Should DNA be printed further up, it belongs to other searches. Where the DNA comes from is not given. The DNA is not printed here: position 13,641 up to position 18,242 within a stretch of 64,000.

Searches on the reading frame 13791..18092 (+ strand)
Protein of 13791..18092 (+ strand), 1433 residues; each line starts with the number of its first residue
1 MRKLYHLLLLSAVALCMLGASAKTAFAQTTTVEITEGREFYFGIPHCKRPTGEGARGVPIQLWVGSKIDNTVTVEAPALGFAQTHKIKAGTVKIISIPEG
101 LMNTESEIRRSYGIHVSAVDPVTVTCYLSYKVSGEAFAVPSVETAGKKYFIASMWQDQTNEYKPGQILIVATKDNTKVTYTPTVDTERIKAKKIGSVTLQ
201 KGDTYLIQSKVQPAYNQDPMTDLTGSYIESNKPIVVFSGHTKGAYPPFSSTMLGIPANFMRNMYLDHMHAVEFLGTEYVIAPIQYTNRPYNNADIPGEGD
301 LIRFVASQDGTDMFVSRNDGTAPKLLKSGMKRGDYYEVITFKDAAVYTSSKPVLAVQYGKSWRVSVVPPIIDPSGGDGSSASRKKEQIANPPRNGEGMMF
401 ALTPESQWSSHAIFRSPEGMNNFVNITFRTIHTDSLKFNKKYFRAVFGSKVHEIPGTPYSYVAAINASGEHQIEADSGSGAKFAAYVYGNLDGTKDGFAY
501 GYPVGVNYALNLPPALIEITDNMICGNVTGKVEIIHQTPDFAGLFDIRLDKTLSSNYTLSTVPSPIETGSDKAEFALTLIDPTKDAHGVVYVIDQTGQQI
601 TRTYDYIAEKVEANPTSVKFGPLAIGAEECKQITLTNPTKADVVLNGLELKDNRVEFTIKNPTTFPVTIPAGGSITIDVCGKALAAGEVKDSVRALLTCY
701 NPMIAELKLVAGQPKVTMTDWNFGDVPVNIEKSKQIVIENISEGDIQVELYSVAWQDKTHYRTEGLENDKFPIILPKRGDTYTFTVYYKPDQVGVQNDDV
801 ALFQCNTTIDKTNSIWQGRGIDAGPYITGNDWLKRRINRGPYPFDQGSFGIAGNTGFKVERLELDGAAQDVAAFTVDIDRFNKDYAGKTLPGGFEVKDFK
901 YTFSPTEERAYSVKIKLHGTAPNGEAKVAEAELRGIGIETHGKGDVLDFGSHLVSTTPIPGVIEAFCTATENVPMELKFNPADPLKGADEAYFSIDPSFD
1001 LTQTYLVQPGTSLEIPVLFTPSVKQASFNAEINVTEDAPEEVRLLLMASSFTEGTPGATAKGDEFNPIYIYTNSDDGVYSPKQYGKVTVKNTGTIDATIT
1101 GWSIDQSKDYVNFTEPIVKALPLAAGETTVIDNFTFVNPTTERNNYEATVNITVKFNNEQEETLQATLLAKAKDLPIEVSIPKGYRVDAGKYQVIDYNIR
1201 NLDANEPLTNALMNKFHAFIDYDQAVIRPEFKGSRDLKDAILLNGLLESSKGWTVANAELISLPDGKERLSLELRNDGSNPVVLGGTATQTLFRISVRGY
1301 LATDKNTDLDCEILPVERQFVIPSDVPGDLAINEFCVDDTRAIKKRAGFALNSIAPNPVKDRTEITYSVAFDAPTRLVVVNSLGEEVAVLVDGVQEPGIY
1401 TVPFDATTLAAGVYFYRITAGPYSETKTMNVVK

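Call 34: search_protein_families(library=pfam, proteins=[window:13791-18092:+], max_evalue=0.00001)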
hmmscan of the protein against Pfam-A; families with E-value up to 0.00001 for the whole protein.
window:13791-18092:+ (1433 aa): 5 families
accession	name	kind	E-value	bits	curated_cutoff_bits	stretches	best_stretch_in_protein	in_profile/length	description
PF17517.7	IgGFc_binding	-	4.7e-42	144.7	25.6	1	137-489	3-297/297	IgGFc binding protein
PF22073.2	Cep192_D4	-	1e-09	39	35.5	0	717-805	7-95/112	Cep192 domain 4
PF15780.11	ASH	-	3.6e-09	37.1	27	0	615-692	11-85/98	Abnormal spindle-like microcephaly-assoc'd, ASPM-SPD-2-Hydin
PF22544.2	HYDIN_VesB_CFA65-like_Ig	-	5.1e-08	33.5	25.5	0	610-693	2-82/100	HYDIN/CFA65/VesB-like, Ig-like domain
PF00932.25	LTD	-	1.2e-07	32.5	34.3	0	627-677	22-67/109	Lamin Tail Domain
